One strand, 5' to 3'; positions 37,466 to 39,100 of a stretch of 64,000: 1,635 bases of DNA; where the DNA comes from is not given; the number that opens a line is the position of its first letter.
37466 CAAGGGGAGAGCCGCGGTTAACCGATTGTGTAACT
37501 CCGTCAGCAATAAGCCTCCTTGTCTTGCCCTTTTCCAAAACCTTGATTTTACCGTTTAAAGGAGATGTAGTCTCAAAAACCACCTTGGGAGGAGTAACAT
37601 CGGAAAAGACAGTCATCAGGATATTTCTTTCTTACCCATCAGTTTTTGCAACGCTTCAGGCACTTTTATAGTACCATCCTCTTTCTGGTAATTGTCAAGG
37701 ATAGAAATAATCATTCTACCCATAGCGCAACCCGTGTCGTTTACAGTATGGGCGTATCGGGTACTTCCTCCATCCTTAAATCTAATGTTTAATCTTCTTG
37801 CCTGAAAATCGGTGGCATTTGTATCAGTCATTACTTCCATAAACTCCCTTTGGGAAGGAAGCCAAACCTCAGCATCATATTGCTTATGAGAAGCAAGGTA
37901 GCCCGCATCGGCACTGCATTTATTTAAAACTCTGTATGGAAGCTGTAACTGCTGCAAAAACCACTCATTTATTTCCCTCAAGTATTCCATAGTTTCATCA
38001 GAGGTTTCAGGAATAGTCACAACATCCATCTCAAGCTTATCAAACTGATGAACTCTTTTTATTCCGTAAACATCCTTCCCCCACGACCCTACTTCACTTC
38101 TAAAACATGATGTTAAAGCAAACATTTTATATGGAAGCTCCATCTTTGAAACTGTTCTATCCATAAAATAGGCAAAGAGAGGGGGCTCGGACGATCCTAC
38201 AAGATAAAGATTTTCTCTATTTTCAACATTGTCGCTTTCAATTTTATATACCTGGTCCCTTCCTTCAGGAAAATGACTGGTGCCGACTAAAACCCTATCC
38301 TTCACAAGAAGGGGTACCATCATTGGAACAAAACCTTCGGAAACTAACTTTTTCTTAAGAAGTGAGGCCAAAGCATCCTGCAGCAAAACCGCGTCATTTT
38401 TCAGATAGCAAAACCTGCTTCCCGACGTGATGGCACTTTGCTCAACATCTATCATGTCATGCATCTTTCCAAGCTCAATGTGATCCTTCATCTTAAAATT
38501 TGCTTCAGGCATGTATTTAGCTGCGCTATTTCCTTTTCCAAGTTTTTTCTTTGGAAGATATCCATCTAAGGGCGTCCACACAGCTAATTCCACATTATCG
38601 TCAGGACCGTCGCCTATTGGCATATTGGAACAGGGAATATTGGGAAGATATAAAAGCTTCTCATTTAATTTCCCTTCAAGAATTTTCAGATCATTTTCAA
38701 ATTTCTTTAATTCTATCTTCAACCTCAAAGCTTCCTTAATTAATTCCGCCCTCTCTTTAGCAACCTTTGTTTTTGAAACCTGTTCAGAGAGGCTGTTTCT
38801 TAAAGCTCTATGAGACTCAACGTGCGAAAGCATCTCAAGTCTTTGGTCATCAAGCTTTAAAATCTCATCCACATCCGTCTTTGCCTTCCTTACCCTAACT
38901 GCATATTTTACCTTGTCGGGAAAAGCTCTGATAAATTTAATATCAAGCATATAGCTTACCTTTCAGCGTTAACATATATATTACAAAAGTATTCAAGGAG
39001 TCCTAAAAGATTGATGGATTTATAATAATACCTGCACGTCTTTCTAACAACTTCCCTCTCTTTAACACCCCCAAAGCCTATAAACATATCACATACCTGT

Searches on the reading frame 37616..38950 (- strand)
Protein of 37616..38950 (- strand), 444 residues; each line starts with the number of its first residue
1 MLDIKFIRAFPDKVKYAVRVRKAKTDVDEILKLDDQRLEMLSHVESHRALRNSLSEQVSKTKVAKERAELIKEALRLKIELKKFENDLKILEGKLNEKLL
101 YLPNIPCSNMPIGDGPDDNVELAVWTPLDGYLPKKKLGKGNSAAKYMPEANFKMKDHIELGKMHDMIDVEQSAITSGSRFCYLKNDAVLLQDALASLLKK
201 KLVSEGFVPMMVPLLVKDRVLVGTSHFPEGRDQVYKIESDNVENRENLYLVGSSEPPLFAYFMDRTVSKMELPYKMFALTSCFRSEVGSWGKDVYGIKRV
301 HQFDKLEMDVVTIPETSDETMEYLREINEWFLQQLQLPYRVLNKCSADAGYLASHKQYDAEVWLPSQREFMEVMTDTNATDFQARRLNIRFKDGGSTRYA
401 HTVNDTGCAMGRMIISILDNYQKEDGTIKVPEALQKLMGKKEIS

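Call 10: search_protein_families(library=ncbifam, proteins=[window:37616-38950:-])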
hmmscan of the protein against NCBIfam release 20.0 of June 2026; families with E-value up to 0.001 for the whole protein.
window:37616-38950:- (444 aa): 4 families
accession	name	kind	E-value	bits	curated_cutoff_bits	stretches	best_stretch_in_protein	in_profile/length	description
TIGR00414.1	serS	equivalog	1.1e-113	380.5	301.65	1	1-438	1-418/418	serine--tRNA ligase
TIGR00418.1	thrS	equivalog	5e-13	48.8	383.65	1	151-362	167-371/565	threonine--tRNA ligase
NF003211.1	PRK04173.1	equivalog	3e-06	26.4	312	1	265-384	181-298/454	glycine--tRNA ligase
NF002120.0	PRK00960.1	equivalog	4.1e-06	25.6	611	1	256-362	319-420/518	serine--tRNA ligase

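Call 11: search_protein_families(library=pfam, proteins=[window:37616-38950:-])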
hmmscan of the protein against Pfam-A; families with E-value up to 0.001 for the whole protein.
window:37616-38950:- (444 aa): 2 families
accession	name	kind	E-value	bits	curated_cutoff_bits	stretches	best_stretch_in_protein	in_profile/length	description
PF00587.30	tRNA-synt_2b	-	2.2e-28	100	29.3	1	235-421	1-179/179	tRNA synthetase class II core domain (G, H, P, S and T)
PF02403.27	Seryl_tRNA_N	-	1.3e-23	83.8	28.2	1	1-106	1-108/108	Seryl-tRNA synthetase N-terminal domain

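Call 20: find_related_loci(query=window:37616-38950:-, collection=genome_contigs, flank=3000)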
Query window:37616-38950:- (444 aa) in genome_contigs; peptide patterns used: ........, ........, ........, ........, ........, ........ (x = any residue, [..] = any of these).
600 stretches matched a pattern (row limit reached: there are more); 584 encode a relative of the query (tblastn E <= 1e-3); the best 80 are kept; 80 distinct loci.
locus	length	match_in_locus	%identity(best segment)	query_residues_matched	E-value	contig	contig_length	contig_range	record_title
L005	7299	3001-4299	58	1-440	2e-166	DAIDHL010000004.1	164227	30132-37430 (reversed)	MAG TPA_asm: Candidatus Levyibacteriota bacterium isolate clean344 NODE_4_length_164227_cov_5.686403, whole genome shotg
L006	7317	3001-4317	57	1-443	3e-162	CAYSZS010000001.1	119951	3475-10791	MAG TPA_asm: uncultured Gammaproteobacteria bacterium isolate SRP050083_co1_18 genome assembly, contig: NODE_18_length_1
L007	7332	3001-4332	55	1-444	3e-158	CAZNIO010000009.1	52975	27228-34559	MAG TPA_asm: uncultured Gammaproteobacteria bacterium isolate binchicken_co181_33 genome assembly, contig: NODE_671_leng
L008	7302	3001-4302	54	1-441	3e-157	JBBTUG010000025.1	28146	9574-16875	MAG: Patescibacteria group bacterium isolate H41-bin267_1 H41_bin267_1_000000000025, whole genome shotgun sequence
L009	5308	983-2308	53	1-443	2e-151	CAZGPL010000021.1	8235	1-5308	MAG TPA_asm: uncultured Candidatus Saccharibacteria bacterium isolate SRP239243_co1_4 genome assembly, contig: NODE_1572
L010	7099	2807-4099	55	1-439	1e-149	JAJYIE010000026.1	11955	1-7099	MAG: bacterium isolate DBS2-1.bin109 NODE_10150_length_11955_cov_1.828120, whole genome shotgun sequence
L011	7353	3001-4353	51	1-444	1e-148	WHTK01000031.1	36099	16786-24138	MAG: Dehalococcoidia bacterium isolate Dino_bin34 NODE_1221_length_36099_cov_2.6052, whole genome shotgun sequence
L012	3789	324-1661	51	1-444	2e-153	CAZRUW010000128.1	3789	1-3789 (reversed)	MAG TPA_asm: uncultured Gammaproteobacteria bacterium isolate SRP271791_co1_61 genome assembly, contig: k141_470640, who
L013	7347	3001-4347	49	1-444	2e-147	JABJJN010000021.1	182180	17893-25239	MAG: Gemmatimonadetes bacterium isolate SI074_bin69 k141_651603, whole genome shotgun sequence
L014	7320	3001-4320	50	1-444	2e-145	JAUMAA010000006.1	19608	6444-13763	MAG: Patescibacteria group bacterium isolate P_PATE NODE_5351_length_19608_cov_1.923926, whole genome shotgun sequence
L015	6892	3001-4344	49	1-443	3e-144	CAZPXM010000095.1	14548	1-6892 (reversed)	MAG TPA_asm: uncultured Gemmatimonadaceae bacterium isolate SRP098346_co1_357 genome assembly, contig: NODE_4650_length_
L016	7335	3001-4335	50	1-440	1e-143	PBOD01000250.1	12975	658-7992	MAG: Gemmatimonadetes bacterium isolate RS822 TaraRedSea_contig_151715, whole genome shotgun sequence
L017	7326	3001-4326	49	1-443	2e-143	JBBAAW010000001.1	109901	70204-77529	MAG: Patescibacteria group bacterium isolate SO_2017_GW3_51 scaffold_192_c1_OW296A_2017, whole genome shotgun sequence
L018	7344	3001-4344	48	1-443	1e-143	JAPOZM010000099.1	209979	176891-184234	MAG: Gemmatimonadaceae bacterium isolate COS4_bin_9 NODE_43_length_209979_cov_27.6844, whole genome shotgun sequence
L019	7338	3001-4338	50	1-440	2e-143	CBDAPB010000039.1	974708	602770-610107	MAG: Terriglobia bacterium isolate 31a228a7-81be-4cc5-a9ae-24dcd83c458e genome assembly, contig: contig_39, whole genome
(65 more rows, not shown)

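Call 50: find_homologous_proteins(query=window:37616-38950:-, max_evalue=1e-100)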
Query window:37616-38950:- (444 aa): 861 proteins with E <= 1e-100 among 8000 candidates; the best 120 are listed.
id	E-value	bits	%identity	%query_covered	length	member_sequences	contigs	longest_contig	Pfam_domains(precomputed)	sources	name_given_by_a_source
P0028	4.4e-294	993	100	100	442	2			PF00587.31,PF02403.28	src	-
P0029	4.1e-243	825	83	100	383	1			PF00587.31,PF02403.28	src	-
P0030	8.0e-214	729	72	100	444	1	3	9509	PF00587.31,PF02403.28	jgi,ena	-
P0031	4.0e-212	723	71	100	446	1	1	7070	PF00587.31,PF02403.28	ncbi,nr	ncbi:serine--tRNA ligase [candidate division WWE3 bacterium]|nr:serine--tRNA ligase [candidate divis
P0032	2.9e-208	710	71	100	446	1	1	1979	PF00587.31,PF02403.28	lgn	-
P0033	4.3e-199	680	69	100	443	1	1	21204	PF00587.31,PF02403.28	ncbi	-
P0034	4.7e-195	667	67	100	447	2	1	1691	PF00587.31,PF02403.28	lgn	-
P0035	5.7e-191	653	65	100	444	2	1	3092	PF00587.31,PF02403.28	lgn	-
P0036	5.1e-190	650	65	100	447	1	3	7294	PF00587.31,PF02403.28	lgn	-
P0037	1.2e-186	639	65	100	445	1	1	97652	PF00587.31,PF02403.28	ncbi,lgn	-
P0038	6.8e-185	633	63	100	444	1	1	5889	PF00587.31,PF02403.28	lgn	-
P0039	1.2e-183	629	63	100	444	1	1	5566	PF00587.31,PF02403.28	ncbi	-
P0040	5.9e-173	594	60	99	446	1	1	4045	PF00587.31,PF02403.28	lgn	-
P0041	6.7e-169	581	60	100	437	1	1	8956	PF00587.31,PF02403.28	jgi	jgi:seryl-tRNA synthetase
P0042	3.3e-168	578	61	100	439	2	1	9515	PF00587.31,PF02403.28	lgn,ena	-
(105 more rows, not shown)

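Call 51: find_encoding_contigs(protein=P0030, flank=2500, max_places=2)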
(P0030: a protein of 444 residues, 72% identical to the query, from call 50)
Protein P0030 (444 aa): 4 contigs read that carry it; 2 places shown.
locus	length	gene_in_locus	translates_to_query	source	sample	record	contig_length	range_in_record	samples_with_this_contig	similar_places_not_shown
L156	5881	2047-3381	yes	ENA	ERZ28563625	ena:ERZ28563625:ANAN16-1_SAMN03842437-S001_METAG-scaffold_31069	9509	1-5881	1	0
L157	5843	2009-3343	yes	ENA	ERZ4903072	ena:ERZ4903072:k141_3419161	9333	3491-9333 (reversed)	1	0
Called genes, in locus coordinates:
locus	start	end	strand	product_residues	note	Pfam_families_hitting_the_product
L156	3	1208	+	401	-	?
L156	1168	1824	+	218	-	-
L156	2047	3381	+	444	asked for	PF02403:Seryl_tRNA_N, PF00587:tRNA-synt_2b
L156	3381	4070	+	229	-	PF01564:Spermine_synth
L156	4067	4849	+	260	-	PF02673:BacA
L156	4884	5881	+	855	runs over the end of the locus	PF07517:SecA_DEAD, PF01043:SecA_PP_bind, PF21090:P-loop_SecA, PF07516:SecA_SW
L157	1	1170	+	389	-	?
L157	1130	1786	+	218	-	-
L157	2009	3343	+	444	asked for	PF02403:Seryl_tRNA_N, PF00587:tRNA-synt_2b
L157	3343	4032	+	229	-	PF01564:Spermine_synth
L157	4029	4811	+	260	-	PF02673:BacA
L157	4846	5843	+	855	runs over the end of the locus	PF07517:SecA_DEAD, PF01043:SecA_PP_bind, PF21090:P-loop_SecA, PF07516:SecA_SW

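Call 52: find_encoding_contigs(protein=P0031, flank=2500, max_places=2)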
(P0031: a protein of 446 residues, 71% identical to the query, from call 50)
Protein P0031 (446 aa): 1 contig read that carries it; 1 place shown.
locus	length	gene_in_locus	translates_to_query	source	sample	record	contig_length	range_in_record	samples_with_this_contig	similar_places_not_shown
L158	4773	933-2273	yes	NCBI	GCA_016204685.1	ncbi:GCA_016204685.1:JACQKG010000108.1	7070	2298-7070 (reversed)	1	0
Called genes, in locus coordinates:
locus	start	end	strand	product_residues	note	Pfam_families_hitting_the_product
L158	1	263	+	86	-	PF00152:tRNA-synt_2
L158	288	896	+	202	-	-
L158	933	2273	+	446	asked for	PF02403:Seryl_tRNA_N, PF00587:tRNA-synt_2b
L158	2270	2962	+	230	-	PF01564:Spermine_synth, PF13847:Methyltransf_31 (weak), PF08241:Methyltransf_11 (weak), PF13649:Methyltransf_25 (weak)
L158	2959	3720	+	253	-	PF02673:BacA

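Call 53: find_encoding_contigs(protein=P0033, flank=2500, max_places=2)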
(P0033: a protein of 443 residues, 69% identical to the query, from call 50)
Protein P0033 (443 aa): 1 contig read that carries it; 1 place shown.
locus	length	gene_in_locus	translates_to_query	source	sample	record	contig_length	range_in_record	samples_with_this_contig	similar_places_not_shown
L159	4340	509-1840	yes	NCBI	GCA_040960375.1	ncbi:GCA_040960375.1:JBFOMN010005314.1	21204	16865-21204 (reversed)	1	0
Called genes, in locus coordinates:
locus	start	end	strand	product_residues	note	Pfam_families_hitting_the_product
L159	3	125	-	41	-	?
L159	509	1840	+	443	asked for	PF02403:Seryl_tRNA_N, PF00587:tRNA-synt_2b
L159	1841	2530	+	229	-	PF01564:Spermine_synth, PF08241:Methyltransf_11 (weak)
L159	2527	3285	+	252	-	PF02673:BacA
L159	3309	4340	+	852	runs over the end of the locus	PF07517:SecA_DEAD, PF01043:SecA_PP_bind, PF21090:P-loop_SecA, PF07516:SecA_SW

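Call 54: find_encoding_contigs(protein=P0037, flank=2500, max_places=2)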
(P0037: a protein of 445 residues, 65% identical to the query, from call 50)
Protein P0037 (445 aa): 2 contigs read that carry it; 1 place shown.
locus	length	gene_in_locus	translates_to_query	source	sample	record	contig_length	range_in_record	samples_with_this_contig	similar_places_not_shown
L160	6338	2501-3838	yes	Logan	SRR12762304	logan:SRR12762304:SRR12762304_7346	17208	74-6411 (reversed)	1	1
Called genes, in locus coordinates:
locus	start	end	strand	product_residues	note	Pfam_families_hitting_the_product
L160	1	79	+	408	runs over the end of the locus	-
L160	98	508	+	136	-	PF02675:AdoMet_dc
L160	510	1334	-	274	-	-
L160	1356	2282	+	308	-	PF09924:LPG_synthase_C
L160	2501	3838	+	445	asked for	PF02403:Seryl_tRNA_N, PF00587:tRNA-synt_2b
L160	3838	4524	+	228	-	PF00891:Methyltransf_2 (faint), PF01564:Spermine_synth, PF13649:Methyltransf_25 (weak)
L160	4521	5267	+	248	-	PF02673:BacA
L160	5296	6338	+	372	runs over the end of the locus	?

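Call 58: find_encoding_contigs(protein=P0036, flank=1500, max_places=2)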
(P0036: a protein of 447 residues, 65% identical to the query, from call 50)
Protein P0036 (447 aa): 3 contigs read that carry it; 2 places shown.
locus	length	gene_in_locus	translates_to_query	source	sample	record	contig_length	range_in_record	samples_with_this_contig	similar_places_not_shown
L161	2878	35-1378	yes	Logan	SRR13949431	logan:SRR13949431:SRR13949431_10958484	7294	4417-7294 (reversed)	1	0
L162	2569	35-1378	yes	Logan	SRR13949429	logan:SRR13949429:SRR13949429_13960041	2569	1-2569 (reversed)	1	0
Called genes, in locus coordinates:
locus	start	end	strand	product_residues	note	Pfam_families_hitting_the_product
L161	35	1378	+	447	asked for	PF02403:Seryl_tRNA_N, PF00587:tRNA-synt_2b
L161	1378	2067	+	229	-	PF01564:Spermine_synth, PF13847:Methyltransf_31 (weak), PF08242:Methyltransf_12 (weak), PF13649:Methyltransf_25 (weak)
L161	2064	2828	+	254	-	PF02673:BacA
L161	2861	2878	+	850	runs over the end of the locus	PF07517:SecA_DEAD, PF01043:SecA_PP_bind, PF21090:P-loop_SecA, PF07516:SecA_SW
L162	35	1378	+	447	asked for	PF02403:Seryl_tRNA_N, PF00587:tRNA-synt_2b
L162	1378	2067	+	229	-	PF01564:Spermine_synth, PF13847:Methyltransf_31 (weak), PF08242:Methyltransf_12 (weak), PF13649:Methyltransf_25 (weak)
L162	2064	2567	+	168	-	?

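Call 59: find_encoding_contigs(protein=P0038, flank=1500, max_places=2)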
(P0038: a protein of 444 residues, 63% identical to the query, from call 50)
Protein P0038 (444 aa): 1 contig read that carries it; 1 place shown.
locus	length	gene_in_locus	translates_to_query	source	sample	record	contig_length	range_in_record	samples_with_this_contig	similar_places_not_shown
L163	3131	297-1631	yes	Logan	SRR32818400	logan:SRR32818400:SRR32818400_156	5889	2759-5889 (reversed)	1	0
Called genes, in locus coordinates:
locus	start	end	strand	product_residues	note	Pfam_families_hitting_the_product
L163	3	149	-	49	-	?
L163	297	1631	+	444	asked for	PF02403:Seryl_tRNA_N, PF00587:tRNA-synt_2b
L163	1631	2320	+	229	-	PF01564:Spermine_synth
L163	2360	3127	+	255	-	PF02673:BacA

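Call 60: find_encoding_contigs(protein=P0039, flank=1500, max_places=2)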
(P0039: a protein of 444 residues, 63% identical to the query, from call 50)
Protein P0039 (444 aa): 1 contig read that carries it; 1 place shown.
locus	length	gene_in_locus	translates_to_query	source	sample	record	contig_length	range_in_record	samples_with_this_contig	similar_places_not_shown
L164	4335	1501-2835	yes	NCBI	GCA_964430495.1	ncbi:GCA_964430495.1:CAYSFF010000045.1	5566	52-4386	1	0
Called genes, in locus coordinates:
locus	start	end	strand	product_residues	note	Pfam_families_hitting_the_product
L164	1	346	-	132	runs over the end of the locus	?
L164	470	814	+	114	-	-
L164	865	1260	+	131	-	PF09924:LPG_synthase_C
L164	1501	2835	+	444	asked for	PF02403:Seryl_tRNA_N, PF00587:tRNA-synt_2b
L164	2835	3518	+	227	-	PF00891:Methyltransf_2 (faint), PF01564:Spermine_synth, PF13649:Methyltransf_25 (weak), PF13847:Methyltransf_31 (weak)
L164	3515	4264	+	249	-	PF02673:BacA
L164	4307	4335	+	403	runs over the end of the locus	?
